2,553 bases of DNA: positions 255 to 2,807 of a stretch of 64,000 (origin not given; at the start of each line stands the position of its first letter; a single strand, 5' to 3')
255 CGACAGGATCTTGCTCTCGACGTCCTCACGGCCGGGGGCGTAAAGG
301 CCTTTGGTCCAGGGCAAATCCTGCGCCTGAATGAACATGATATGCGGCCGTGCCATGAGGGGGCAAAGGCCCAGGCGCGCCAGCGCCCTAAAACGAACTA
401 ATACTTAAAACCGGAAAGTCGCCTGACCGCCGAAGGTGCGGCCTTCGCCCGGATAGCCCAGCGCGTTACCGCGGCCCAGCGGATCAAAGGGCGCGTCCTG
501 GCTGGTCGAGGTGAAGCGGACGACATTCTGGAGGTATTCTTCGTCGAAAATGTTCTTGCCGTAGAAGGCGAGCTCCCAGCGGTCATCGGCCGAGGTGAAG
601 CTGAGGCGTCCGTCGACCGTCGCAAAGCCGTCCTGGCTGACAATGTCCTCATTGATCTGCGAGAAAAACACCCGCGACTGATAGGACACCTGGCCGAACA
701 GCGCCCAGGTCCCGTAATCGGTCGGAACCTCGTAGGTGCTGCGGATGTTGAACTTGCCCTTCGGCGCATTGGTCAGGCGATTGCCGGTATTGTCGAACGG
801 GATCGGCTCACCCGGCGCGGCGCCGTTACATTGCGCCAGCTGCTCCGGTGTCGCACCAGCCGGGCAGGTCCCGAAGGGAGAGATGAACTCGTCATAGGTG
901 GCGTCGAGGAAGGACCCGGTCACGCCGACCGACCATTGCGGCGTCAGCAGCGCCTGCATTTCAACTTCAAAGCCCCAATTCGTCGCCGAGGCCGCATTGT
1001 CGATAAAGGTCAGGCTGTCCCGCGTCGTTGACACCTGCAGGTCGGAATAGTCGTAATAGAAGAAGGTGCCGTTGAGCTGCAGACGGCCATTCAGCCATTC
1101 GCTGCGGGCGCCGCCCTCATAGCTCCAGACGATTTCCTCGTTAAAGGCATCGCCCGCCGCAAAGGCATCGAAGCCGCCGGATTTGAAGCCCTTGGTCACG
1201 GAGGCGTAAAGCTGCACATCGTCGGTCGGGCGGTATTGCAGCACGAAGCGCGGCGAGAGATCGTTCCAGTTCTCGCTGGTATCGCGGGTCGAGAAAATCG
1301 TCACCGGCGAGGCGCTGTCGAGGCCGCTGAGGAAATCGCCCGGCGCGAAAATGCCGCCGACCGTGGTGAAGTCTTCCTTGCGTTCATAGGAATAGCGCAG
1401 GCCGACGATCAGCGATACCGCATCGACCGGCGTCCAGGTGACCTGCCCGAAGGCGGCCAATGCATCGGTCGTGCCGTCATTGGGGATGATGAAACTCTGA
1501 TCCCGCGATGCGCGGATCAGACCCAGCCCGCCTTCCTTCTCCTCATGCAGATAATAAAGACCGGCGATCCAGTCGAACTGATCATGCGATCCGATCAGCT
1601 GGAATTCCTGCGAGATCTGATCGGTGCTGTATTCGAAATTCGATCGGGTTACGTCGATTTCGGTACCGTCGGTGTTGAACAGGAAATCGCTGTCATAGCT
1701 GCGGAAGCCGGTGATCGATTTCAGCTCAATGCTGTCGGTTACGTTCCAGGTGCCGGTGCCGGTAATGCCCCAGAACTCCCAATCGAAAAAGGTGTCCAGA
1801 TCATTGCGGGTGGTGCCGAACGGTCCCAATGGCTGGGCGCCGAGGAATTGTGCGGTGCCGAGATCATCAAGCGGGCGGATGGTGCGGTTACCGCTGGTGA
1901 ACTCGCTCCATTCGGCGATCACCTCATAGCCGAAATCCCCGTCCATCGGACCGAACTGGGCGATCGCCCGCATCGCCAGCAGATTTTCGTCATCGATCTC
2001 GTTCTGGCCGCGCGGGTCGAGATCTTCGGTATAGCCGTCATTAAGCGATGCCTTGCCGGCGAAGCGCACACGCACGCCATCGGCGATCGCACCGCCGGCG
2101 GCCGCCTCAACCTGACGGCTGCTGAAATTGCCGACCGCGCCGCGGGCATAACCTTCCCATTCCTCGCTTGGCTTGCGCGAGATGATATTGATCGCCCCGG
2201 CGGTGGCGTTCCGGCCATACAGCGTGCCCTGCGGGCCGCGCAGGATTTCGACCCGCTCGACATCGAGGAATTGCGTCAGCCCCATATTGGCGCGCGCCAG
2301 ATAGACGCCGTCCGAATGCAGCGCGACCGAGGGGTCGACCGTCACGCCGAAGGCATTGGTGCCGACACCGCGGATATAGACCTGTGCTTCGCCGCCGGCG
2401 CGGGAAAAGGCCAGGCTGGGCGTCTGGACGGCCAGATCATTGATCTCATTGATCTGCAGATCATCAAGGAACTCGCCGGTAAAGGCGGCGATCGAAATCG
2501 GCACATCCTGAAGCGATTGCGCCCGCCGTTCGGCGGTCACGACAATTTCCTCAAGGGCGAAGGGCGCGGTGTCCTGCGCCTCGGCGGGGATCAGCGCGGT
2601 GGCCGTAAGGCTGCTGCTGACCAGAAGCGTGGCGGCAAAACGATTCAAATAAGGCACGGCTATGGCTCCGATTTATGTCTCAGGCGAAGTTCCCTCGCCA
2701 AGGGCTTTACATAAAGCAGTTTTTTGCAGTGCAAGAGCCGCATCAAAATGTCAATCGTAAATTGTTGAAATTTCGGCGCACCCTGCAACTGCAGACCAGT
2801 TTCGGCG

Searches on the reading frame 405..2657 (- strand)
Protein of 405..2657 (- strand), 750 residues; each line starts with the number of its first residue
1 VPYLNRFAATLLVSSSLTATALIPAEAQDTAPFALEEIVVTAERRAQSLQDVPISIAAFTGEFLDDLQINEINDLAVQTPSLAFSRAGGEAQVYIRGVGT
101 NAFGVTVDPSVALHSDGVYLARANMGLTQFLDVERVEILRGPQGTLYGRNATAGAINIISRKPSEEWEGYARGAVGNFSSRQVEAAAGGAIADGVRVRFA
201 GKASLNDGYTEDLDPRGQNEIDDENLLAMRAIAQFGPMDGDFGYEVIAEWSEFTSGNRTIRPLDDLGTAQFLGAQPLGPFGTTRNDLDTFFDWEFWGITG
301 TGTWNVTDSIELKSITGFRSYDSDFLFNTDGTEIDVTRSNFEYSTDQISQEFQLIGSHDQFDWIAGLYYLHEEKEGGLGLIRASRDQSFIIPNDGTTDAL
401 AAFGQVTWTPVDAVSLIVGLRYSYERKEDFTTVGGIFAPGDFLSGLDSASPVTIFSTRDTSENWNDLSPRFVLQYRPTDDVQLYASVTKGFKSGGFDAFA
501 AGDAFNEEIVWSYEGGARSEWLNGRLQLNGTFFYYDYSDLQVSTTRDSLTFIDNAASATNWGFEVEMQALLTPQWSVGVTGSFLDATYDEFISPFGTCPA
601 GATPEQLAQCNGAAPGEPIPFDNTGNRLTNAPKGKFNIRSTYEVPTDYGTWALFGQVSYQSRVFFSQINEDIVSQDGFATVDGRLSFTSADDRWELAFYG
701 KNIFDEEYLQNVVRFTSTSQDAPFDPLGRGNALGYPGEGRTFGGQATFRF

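Call 68: search_protein_families(library=pfam, proteins=[window:405-2657:-], max_evalue=0.000001)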
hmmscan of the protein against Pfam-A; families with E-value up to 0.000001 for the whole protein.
window:405-2657:- (750 aa): 2 families
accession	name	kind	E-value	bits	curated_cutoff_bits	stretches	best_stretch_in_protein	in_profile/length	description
PF00593.30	TonB_dep_Rec_b-barrel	-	4e-40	139.4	27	1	257-703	28-436/436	TonB dependent receptor-like, beta-barrel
PF07715.20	Plug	-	1.9e-15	57.7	23.9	1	49-155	2-107/107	TonB-dependent Receptor Plug Domain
